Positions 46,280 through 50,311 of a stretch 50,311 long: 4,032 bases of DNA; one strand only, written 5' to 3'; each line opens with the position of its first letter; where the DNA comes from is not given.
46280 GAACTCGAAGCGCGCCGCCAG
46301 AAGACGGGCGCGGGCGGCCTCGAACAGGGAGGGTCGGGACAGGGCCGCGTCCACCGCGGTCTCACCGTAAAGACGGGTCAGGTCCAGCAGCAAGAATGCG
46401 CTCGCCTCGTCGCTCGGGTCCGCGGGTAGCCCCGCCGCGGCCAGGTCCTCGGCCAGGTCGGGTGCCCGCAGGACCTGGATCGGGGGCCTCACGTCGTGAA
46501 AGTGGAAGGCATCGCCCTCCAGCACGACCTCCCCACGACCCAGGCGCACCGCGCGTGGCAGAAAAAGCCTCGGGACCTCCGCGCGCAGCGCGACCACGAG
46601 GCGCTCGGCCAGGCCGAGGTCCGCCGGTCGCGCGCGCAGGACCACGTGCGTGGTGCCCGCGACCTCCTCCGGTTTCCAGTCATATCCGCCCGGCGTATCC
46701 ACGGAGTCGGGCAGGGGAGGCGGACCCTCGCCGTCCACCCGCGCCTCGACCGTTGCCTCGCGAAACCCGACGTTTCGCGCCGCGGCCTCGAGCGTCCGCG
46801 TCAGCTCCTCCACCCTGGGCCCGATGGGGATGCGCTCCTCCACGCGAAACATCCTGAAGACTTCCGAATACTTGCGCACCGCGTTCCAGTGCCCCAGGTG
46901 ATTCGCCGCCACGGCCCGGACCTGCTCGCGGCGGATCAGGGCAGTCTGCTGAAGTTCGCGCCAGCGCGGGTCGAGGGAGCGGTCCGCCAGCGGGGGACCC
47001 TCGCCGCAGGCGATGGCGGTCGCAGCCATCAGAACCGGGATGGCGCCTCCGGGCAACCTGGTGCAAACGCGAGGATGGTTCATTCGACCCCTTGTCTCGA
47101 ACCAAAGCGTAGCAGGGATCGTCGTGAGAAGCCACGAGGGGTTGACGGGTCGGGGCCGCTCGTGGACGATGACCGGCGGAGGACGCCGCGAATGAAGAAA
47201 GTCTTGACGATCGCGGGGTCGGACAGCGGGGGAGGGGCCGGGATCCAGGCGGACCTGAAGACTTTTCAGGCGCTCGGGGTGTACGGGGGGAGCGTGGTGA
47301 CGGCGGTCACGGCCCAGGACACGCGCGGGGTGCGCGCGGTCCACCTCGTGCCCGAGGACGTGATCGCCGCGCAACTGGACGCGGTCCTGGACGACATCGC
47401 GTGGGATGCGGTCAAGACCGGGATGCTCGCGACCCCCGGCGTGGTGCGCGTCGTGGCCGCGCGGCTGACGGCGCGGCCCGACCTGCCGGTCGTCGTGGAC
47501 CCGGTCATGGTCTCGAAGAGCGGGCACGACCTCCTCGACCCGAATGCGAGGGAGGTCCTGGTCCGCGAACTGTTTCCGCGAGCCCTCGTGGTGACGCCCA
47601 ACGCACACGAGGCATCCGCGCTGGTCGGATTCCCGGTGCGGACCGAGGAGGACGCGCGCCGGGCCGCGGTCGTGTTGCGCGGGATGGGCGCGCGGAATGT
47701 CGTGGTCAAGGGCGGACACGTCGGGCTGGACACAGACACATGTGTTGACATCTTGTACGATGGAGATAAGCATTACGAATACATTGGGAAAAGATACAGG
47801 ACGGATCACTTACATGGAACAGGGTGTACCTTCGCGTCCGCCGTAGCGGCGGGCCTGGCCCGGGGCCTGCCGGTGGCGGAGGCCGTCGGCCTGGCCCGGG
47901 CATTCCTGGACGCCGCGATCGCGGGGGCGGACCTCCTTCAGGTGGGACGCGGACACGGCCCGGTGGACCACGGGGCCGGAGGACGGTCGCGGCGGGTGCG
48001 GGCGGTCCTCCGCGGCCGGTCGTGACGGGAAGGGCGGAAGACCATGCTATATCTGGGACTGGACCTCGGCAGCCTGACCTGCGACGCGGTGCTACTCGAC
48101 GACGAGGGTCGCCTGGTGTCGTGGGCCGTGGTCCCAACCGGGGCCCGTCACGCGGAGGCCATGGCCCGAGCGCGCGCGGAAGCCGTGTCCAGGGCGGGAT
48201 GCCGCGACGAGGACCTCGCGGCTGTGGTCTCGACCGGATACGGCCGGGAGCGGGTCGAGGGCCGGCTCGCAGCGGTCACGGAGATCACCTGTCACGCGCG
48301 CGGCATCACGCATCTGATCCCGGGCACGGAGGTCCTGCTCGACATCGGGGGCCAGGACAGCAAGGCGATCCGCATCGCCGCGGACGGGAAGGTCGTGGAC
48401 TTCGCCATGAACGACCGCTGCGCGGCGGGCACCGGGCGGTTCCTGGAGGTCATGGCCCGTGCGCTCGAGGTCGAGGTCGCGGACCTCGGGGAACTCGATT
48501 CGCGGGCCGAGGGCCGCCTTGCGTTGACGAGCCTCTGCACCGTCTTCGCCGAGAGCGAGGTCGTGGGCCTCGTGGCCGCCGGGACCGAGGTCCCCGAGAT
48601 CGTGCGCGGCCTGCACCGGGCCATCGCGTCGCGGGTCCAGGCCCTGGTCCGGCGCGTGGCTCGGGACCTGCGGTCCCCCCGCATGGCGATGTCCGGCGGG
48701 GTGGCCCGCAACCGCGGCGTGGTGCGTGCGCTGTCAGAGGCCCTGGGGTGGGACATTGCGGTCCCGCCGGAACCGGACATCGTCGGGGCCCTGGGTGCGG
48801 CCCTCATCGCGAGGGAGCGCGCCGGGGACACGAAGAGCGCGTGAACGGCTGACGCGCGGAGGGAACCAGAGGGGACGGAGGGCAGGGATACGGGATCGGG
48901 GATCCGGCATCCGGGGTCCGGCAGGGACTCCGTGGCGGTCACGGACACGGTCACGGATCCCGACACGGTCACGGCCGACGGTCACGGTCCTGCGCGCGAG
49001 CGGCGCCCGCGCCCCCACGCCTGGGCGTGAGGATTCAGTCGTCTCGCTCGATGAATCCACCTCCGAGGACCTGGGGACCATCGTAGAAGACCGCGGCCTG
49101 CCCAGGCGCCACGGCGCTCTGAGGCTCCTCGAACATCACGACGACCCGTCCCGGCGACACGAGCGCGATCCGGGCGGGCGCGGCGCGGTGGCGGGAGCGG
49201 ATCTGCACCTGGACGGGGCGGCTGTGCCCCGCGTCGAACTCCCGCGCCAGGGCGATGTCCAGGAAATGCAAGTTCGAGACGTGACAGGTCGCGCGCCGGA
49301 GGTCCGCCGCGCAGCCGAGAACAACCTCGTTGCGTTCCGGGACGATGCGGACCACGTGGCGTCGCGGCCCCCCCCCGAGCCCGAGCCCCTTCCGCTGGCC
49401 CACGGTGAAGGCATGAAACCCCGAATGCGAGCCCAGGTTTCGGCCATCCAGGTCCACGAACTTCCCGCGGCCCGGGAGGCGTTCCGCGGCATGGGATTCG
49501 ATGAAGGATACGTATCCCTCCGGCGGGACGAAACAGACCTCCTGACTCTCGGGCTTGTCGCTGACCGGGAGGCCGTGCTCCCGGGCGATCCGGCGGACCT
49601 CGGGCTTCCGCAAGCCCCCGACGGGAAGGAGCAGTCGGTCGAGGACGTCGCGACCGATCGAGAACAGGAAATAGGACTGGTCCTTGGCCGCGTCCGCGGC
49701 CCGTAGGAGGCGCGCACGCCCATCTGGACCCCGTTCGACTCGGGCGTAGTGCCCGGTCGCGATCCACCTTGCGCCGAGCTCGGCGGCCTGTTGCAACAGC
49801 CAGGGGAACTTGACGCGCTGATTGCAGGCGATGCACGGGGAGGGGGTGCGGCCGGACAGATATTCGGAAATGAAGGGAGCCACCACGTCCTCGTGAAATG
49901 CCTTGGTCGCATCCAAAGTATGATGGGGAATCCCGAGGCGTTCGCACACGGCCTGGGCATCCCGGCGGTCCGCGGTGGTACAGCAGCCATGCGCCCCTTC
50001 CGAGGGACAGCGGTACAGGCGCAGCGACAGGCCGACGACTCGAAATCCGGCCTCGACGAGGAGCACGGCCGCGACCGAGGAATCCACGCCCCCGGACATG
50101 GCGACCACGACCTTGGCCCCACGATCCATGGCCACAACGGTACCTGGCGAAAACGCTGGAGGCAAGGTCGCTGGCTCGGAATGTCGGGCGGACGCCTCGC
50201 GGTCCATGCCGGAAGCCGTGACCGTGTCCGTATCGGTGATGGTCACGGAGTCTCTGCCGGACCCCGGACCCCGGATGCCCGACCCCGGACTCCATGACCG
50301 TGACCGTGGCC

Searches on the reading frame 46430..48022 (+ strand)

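Call 64: search_protein_families(library=pfam, proteins=[window:46430-48022:+], max_evalue=0.0001)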
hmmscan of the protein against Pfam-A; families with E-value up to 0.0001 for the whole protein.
window:46430-48022:+ (531 aa): 2 families
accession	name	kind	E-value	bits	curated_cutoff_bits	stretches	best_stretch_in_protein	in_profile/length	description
PF08543.17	Phos_pyr_kin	-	2.1e-91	306.1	27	1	265-513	1-246/246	Phosphomethylpyrimidine kinase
PF00294.29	PfkB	-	3.4e-09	36.9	25.8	1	369-491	166-284/302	pfkB family carbohydrate kinase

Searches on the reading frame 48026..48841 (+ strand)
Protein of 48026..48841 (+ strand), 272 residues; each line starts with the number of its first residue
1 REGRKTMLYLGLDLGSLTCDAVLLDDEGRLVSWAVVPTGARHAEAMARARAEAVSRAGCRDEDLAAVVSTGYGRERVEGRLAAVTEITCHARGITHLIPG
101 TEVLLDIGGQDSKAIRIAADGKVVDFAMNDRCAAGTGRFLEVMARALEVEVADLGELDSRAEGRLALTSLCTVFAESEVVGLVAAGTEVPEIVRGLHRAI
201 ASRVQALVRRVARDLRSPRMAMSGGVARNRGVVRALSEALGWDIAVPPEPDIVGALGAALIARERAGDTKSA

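Call 64: search_protein_families(library=pfam, proteins=[window:48026-48841:+], max_evalue=0.0001)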
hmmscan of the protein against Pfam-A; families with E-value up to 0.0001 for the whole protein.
window:48026-48841:+ (272 aa): 2 families
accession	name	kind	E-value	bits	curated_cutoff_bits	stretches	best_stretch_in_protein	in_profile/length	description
PF01869.26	BcrAD_BadFG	-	2.2e-61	208.2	31.5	1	10-262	1-271/271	BadF/BadG/BcrA/BcrD ATPase family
PF02782.22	FGGY_C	-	2.6e-07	31.1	27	1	186-262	117-194/198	FGGY family of carbohydrate kinases, C-terminal domain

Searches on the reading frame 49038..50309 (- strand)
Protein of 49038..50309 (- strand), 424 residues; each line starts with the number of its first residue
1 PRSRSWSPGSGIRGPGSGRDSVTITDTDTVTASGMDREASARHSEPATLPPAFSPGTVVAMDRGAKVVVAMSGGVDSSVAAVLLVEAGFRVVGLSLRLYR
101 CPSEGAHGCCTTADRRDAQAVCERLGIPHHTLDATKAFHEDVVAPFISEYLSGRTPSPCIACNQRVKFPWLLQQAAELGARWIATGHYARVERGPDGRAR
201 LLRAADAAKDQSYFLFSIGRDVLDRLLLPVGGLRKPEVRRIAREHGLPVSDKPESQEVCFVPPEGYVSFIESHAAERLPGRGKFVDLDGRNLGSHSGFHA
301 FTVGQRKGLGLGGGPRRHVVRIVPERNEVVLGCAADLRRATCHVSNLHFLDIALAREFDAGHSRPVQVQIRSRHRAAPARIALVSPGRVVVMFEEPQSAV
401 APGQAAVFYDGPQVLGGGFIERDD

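Call 64: search_protein_families(library=pfam, proteins=[window:49038-50309:-], max_evalue=0.0001)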
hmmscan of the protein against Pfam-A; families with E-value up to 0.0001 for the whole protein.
window:49038-50309:- (424 aa): 4 families
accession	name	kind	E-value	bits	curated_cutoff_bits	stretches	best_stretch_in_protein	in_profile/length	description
PF03054.22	tRNA_Me_trans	-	2.6e-71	239.9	20.6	1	66-262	2-201/202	tRNA methyl transferase HUP domain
PF20258.4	tRNA_Me_trans_C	-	7.9e-17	61.8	20.6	1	342-420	4-77/77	Aminomethyltransferase beta-barrel domain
PF20259.3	tRNA_Me_trans_M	-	4.1e-15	55.5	27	1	269-332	3-65/66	tRNA methyl transferase PRC-barrel domain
PF02540.23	NAD_synthase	-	1.4e-06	28.1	21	1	62-136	16-83/242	NAD synthase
